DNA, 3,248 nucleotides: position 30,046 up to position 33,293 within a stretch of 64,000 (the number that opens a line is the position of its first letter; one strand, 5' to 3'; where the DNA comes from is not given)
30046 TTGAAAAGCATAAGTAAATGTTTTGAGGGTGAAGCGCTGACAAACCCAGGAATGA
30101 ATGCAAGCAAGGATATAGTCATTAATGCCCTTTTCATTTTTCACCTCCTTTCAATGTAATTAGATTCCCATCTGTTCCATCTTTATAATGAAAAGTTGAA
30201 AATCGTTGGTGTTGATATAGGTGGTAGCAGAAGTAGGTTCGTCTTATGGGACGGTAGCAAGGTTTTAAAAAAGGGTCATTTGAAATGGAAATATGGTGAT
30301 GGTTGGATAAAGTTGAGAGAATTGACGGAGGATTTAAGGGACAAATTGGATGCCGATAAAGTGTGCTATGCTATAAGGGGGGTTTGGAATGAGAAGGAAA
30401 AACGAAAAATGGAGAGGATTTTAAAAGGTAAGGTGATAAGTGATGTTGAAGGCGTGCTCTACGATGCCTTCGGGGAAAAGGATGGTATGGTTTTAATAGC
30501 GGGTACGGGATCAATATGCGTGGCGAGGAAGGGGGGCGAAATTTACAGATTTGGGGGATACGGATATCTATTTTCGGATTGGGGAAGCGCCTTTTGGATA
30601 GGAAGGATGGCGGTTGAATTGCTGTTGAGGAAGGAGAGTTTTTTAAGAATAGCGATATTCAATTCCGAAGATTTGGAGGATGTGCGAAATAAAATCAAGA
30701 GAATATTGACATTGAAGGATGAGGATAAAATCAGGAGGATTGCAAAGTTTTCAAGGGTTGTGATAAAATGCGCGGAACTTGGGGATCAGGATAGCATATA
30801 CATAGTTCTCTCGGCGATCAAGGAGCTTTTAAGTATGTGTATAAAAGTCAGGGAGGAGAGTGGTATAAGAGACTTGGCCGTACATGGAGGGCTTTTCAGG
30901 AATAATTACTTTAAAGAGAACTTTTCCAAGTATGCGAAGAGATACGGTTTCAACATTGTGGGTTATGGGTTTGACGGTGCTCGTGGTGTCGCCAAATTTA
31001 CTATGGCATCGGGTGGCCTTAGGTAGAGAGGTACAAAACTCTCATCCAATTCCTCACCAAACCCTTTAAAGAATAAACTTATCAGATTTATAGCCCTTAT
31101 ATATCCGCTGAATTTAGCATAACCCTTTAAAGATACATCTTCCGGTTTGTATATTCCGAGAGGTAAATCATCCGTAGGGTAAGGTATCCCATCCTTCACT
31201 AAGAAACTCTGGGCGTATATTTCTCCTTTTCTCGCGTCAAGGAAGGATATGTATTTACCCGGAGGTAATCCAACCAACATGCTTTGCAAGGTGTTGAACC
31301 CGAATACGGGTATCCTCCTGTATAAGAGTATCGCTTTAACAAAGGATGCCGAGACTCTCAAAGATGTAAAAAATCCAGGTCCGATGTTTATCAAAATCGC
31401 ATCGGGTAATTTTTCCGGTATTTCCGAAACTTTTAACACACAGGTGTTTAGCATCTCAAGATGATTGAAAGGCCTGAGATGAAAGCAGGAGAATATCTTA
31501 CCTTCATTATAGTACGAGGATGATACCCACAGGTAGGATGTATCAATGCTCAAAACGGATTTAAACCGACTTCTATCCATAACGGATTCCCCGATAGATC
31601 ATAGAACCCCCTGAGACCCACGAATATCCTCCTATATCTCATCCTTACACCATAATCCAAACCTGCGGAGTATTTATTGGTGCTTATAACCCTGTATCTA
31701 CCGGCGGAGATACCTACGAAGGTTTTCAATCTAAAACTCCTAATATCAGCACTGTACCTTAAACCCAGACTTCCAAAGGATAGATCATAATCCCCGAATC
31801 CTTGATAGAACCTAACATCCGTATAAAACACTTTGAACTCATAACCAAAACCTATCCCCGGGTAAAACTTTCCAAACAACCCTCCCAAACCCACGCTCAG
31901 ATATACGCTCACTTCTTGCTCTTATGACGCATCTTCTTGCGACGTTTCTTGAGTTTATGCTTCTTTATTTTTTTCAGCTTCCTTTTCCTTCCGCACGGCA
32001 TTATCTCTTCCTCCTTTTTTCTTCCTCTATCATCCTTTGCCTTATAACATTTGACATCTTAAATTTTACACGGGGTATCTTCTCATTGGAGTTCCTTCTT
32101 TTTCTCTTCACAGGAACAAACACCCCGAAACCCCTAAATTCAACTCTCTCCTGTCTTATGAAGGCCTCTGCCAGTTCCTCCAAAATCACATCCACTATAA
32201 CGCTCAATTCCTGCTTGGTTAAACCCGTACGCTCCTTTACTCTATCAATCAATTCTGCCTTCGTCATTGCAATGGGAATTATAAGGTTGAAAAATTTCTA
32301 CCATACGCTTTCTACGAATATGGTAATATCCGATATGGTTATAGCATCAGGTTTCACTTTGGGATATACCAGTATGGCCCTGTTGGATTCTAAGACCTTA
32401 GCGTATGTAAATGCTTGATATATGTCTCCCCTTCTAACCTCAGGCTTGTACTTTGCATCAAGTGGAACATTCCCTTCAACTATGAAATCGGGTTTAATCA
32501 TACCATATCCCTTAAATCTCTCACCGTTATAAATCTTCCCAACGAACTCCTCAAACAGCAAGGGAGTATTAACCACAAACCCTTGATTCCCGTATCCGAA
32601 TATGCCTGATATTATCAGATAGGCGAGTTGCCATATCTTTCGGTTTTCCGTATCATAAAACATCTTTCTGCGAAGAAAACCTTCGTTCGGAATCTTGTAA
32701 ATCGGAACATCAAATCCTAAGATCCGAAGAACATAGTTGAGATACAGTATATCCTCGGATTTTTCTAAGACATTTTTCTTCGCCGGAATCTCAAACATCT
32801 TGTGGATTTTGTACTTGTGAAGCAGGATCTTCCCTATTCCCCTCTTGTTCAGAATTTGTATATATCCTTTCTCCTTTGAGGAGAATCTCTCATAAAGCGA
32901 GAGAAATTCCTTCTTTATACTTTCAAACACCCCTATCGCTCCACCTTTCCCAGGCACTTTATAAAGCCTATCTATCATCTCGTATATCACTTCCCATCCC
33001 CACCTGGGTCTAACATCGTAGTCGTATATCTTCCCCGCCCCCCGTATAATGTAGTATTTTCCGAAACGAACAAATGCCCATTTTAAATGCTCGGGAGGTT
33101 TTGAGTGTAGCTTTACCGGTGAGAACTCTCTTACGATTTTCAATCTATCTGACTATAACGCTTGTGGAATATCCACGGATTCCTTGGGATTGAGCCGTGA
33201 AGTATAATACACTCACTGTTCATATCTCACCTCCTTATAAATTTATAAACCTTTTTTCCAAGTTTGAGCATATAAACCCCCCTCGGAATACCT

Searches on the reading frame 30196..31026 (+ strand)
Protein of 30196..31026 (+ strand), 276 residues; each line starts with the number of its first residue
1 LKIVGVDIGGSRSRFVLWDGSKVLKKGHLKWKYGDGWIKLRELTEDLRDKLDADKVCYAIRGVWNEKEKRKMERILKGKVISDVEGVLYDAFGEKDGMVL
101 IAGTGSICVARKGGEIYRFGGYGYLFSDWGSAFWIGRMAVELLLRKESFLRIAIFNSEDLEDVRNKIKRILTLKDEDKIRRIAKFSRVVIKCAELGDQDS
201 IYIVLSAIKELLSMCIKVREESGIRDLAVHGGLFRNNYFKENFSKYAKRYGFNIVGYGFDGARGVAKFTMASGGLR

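Call 100: search_protein_families(library=pfam, proteins=[window:30196-31026:+], max_evalue=0.01)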
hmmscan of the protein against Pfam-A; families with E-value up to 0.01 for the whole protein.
window:30196-31026:+ (276 aa): 2 families
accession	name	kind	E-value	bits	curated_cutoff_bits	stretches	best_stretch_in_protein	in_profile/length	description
PF01869.26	BcrAD_BadFG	-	3e-20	73.3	31.5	1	4-266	1-268/271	BadF/BadG/BcrA/BcrD ATPase family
PF22521.2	HypF_C_2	-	0.0036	17.5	27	1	205-254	175-224/241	Carbamoyltransferase, Kae1-like Domain, second subdomain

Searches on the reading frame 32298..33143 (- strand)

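Call 100: search_protein_families(library=pfam, proteins=[window:32298-33143:-], max_evalue=0.01)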
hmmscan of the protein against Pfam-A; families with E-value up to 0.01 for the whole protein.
window:32298-33143:- (281 aa): 1 family
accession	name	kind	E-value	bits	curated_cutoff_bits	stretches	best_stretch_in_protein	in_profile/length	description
PF10117.15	McrBC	-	4.3e-06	26.3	23.9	1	215-261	257-318/318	McrBC 5-methylcytosine restriction system component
